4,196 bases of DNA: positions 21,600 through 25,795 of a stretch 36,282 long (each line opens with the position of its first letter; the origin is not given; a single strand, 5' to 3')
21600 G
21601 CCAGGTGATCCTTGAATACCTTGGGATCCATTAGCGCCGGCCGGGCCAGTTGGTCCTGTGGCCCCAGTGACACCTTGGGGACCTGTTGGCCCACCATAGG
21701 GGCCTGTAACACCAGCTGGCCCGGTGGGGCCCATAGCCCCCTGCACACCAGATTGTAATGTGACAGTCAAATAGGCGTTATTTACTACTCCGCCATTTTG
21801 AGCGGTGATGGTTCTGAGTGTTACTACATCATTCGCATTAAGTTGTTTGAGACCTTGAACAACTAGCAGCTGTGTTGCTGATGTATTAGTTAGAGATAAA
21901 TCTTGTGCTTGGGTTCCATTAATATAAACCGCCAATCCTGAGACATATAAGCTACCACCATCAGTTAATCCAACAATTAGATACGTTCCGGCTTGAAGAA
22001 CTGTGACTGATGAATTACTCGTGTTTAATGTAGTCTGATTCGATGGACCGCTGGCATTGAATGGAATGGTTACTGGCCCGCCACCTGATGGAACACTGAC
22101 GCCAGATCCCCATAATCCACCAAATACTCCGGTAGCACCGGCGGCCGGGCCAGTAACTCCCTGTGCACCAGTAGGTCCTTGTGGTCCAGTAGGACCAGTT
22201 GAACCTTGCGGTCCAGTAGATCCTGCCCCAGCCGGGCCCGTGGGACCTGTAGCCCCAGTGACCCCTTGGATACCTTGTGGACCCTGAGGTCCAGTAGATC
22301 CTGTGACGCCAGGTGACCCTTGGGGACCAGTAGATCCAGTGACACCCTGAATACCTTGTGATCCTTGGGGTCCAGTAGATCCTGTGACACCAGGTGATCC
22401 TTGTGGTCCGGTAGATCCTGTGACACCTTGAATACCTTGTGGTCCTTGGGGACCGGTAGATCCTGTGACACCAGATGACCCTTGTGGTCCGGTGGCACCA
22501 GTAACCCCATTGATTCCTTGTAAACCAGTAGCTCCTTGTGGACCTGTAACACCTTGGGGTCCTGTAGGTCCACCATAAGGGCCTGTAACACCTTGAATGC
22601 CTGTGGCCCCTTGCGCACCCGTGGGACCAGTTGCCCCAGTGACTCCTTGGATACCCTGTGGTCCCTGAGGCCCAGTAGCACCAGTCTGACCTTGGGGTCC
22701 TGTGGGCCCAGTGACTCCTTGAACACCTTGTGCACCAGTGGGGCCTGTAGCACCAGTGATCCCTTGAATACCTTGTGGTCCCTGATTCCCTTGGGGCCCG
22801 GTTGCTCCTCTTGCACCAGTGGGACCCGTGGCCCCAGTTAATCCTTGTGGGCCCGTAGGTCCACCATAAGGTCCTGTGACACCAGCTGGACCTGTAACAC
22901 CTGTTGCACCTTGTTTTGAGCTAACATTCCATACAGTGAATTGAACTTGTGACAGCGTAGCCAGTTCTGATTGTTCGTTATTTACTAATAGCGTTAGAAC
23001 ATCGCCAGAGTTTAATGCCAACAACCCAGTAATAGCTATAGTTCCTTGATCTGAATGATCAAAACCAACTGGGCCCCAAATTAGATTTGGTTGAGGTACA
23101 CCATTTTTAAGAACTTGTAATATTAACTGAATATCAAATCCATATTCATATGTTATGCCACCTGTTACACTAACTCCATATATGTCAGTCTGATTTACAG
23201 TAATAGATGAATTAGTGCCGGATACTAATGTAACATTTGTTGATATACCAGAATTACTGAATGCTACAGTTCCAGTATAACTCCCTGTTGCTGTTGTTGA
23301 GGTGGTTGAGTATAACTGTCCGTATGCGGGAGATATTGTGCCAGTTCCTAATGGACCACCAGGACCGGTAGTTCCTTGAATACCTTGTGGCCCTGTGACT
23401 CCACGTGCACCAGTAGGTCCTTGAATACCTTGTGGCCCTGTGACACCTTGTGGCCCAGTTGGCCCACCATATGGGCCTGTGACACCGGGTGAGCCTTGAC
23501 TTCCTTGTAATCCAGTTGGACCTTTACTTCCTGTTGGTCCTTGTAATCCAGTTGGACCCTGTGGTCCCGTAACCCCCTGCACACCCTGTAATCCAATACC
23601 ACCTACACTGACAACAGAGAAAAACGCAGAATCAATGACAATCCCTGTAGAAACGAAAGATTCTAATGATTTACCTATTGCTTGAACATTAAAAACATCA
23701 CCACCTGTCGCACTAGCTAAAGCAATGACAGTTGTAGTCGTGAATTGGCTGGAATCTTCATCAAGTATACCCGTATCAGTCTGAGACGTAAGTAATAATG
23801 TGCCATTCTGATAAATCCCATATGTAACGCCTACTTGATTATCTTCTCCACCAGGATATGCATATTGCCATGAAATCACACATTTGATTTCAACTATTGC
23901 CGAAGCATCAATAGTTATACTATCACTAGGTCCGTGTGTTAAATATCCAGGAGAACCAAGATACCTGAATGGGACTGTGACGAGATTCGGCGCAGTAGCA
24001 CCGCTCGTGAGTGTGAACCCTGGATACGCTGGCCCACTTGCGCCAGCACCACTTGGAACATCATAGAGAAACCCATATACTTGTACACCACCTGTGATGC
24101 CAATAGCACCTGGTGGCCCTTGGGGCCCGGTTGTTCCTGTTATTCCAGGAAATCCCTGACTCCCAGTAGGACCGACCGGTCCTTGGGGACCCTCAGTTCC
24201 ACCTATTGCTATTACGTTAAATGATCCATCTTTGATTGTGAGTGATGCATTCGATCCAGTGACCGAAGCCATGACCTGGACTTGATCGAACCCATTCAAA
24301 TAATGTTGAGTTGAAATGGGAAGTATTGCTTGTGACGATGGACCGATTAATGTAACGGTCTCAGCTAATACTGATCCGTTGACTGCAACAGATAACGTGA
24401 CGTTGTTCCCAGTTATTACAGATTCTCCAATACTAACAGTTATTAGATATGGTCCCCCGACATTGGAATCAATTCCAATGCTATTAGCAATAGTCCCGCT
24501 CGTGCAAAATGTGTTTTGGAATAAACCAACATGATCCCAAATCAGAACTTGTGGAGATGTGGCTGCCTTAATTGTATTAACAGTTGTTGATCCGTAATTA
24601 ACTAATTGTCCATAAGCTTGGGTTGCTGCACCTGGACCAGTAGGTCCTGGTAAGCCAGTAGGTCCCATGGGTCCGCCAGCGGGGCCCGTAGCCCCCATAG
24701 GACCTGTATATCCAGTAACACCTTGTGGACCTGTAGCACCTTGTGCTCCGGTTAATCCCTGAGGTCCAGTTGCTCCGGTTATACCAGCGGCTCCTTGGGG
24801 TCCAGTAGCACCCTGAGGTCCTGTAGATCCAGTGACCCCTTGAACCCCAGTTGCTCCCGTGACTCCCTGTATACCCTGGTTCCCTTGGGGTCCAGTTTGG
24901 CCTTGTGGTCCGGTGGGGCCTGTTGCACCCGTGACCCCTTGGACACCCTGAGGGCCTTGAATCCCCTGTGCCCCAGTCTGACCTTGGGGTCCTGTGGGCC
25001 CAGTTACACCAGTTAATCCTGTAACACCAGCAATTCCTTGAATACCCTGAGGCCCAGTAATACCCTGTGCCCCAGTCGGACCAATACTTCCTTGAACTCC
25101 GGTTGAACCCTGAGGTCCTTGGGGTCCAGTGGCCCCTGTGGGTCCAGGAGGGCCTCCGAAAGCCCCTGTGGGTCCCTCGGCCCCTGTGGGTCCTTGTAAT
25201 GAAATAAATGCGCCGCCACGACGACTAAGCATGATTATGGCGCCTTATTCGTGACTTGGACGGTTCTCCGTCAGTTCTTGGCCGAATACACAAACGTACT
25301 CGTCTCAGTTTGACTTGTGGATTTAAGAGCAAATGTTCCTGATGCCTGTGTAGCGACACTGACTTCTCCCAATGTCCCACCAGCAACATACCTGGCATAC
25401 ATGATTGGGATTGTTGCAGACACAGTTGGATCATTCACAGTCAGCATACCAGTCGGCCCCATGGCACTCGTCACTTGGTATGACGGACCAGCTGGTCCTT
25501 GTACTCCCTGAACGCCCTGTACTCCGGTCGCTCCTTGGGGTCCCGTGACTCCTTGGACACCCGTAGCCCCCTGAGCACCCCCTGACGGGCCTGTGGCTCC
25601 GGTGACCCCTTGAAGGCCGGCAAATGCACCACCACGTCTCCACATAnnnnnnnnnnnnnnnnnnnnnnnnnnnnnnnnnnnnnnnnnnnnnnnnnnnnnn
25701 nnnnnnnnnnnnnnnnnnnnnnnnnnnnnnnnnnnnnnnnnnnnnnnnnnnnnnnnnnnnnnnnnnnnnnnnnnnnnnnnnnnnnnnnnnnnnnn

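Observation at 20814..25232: Beads-on-a-string fibre: five collagen triple-helix tracts alternating with five paralogous C1q/TNF-like domains in one 1472-aa protein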

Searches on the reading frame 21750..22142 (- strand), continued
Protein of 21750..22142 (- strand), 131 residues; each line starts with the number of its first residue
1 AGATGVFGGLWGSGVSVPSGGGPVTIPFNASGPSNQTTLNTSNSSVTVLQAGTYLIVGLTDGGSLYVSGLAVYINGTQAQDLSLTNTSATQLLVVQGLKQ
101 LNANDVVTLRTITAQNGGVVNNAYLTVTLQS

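Call 92: search_protein_families(library=pfam, alignment_id=A3, max_evalue=0.01)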
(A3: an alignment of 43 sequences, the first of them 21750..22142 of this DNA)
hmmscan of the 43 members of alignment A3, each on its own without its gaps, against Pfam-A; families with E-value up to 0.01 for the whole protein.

A. member 1, window:21750-22142:- (131 aa): 2 families
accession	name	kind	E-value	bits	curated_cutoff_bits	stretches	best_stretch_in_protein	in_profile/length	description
PF18573.7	BclA_C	-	3.2e-07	30.7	38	1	22-127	16-124/128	BclA C-terminal domain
PF17996.7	CE2_N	-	0.0025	18.3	27.9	1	36-101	12-74/108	Carbohydrate esterase 2 N-terminal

B. families by the number of members that match (of 43 scanned): 7 families
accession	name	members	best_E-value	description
PF18573.7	BclA_C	33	2.8e-09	BclA C-terminal domain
PF00386.27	C1q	3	3.6e-05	C1q domain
PF00229.24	TNF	3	0.00026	TNF(Tumour Necrosis Factor) family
PF07598.16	DUF1561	1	0.00077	Protein of unknown function (DUF1561)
PF17996.7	CE2_N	1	0.0025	Carbohydrate esterase 2 N-terminal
PF18200.7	Big_11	1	0.0046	Bacterial Ig-like domain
PF08515.17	TGF_beta_GS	1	0.0068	Transforming growth factor beta type I GS-motif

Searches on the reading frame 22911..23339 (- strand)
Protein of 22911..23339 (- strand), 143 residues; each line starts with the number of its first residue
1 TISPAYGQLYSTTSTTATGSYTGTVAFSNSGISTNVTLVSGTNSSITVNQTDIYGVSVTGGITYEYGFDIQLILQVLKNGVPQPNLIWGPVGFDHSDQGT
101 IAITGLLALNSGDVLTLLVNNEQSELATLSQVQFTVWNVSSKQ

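Call 12: search_protein_families(library=pfam, proteins=[window:22911-23339:-], max_evalue=10)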
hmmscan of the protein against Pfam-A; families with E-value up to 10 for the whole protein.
seq(143 aa): 0 families

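Call 83: search_dna_similar(query=window:22911-23339:-, collection=phages, mode=protein, max_evalue=1, max_rows=15)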
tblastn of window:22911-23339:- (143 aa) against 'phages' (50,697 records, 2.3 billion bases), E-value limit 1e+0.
No match.

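Call 94: find_related_loci(query=window:22911-23339:-, collection=metagenome_contigs, flank=8000)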
Query window:22911-23339:- (143 aa) in metagenome_contigs; peptide patterns used: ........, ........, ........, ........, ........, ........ (x = any residue, [..] = any of these).
397 stretches matched a pattern, but none encodes a relative of the query by tblastn (E <= 1e-3).

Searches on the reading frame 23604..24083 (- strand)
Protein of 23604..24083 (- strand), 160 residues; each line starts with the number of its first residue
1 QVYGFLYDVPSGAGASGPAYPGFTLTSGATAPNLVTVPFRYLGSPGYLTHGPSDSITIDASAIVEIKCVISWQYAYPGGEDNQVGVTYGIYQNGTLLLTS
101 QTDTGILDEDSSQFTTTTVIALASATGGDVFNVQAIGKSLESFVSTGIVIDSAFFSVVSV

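Call 12: search_protein_families(library=pfam, proteins=[window:23604-24083:-], max_evalue=10)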
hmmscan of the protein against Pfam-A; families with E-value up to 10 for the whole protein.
seq(160 aa): 0 families

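Call 104: search_solved_structures(query=window:23604-24083:-, max_evalue=10)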
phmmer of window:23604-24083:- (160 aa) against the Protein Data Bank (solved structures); distinct sequences matched with E-value up to 10: 17.
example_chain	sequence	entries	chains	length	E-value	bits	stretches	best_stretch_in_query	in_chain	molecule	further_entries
7lk4_A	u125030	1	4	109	0.019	17.9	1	43-96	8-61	7D10 antibody VL fragment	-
1jhl_L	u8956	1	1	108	0.059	16.3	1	43-94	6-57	IGG1-KAPPA D11.15 FV (LIGHT CHAIN)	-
2v17_L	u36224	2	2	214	0.1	15.5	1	43-96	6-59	MONOCLONAL ANTIBODY FAB FRAGMENT MN423 | MONOCLONAL ANTIBODY FAB FRAGMENT MN423 L CHAIN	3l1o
2e7l_C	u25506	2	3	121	0.11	15.3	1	8-63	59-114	Beta-chain | T cell receptor beta chain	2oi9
8ut2_G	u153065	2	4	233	0.2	14.6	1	40-86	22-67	mAb 77 Light chain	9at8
8g5b_M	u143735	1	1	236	0.22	14.4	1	41-86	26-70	FL-1061 light chain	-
9q5v_J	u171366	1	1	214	0.3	14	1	43-86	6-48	mAb77 light chain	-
8g5a_L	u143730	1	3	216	0.31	14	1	43-86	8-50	FL-1086 light chain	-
3o0r_L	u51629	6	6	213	0.39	13.6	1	43-84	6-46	antibody fab fragment light chain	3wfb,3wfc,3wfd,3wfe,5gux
7dnk_L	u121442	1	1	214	0.51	13.2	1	43-84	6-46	The light chain of 5G9 Fab fragment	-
3l5w_L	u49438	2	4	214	0.61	13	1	43-86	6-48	C836 LIGHT CHAIN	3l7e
6q1z_L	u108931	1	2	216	0.69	12.8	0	43-83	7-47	1G04 Fab kappa light chain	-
8gmh_D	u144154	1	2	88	0.8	12.6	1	87-149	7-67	LapA3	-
6vel_L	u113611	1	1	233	0.99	12.3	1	40-86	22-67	66E8 Fab Light Chain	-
6q20_L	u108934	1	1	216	1.1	12.1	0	43-94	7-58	1E01 Fab kappa light chain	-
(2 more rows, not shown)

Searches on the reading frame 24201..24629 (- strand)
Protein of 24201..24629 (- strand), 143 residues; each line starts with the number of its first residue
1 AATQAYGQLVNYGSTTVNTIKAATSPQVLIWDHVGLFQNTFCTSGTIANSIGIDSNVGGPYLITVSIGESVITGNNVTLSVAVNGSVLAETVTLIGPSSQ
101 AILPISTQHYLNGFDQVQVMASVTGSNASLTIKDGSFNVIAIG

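Call 12: search_protein_families(library=pfam, proteins=[window:24201-24629:-], max_evalue=10)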
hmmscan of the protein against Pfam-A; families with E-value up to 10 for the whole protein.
seq(143 aa): 0 families

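Call 105: search_solved_structures(query=window:24201-24629:-, max_evalue=10)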
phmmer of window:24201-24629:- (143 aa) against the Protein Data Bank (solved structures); distinct sequences matched with E-value up to 10: 1.
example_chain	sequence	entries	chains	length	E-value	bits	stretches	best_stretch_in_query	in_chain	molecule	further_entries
1l5x_A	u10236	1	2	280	0.71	13.2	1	40-136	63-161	Survival protein E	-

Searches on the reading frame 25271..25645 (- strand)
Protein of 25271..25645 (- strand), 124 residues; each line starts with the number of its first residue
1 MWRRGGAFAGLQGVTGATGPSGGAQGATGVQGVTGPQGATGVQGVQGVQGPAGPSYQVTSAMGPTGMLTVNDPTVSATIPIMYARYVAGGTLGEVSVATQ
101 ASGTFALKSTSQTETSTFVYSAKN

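Call 10: search_protein_families(library=phrogs, proteins=[window:25271-25645:-], max_evalue=0.001)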
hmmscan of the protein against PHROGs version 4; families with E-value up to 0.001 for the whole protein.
window:25271-25645:- (124 aa): 21 families
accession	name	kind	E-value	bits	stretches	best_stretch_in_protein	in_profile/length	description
phrog_6320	-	tail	6.4e-13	49.4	1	10-66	104-155/745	tail fiber protein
phrog_819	-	tail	1.5e-12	47.6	1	2-66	622-682/1024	tail protein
phrog_5073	-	tail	2.8e-10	40.8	1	10-79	312-376/519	tail fiber protein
phrog_366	-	tail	4.7e-08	33.9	1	9-111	323-397/474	tail fiber protein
phrog_18350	-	tail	1.2e-07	32.7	1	7-73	148-217/253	tail fiber protein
phrog_8745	-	tail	3e-07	29.1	1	10-73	1407-1471/1803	tail fiber protein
phrog_10972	-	tail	3.1e-07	31.2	1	9-104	156-258/343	tail fiber protein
phrog_30509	-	tail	3.6e-07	30.6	1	10-105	51-139/254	collagen like minor tail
phrog_3420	-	unknown function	8.2e-07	27.9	1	8-88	627-704/929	-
phrog_3890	-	tail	4.3e-06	24.4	1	9-57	1895-1942/3453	straight fibre tail protein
phrog_3904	-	tail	8.5e-06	25.3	1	2-59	760-816/1086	tail fiber protein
phrog_38537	-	tail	1.3e-05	25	1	7-61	44-97/611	tail fiber protein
phrog_1806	-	tail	2.2e-05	24.9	1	10-54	112-161/276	collagen like minor tail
phrog_1658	-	unknown function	3.8e-05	24.6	1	8-67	44-104/239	-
phrog_38766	-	head and packaging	0.00038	20.1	1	9-81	117-187/478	virion structural protein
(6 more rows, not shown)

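Call 31: search_protein_families(library=pfam, proteins=[window:25271-25645:-], max_evalue=0.01)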
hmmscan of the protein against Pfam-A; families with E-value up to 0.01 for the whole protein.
window:25271-25645:- (124 aa): 2 families
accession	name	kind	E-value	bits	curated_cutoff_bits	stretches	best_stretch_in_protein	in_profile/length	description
PF24146.1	K1-lyase_C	-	8.6e-06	26.6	27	1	66-120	12-67/70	K1 capsule-specific polysaccharide lyase, C-terminal domain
PF01391.23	Collagen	-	1.2e-05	25.4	27.2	1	10-54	10-56/60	Collagen triple helix repeat (20 copies)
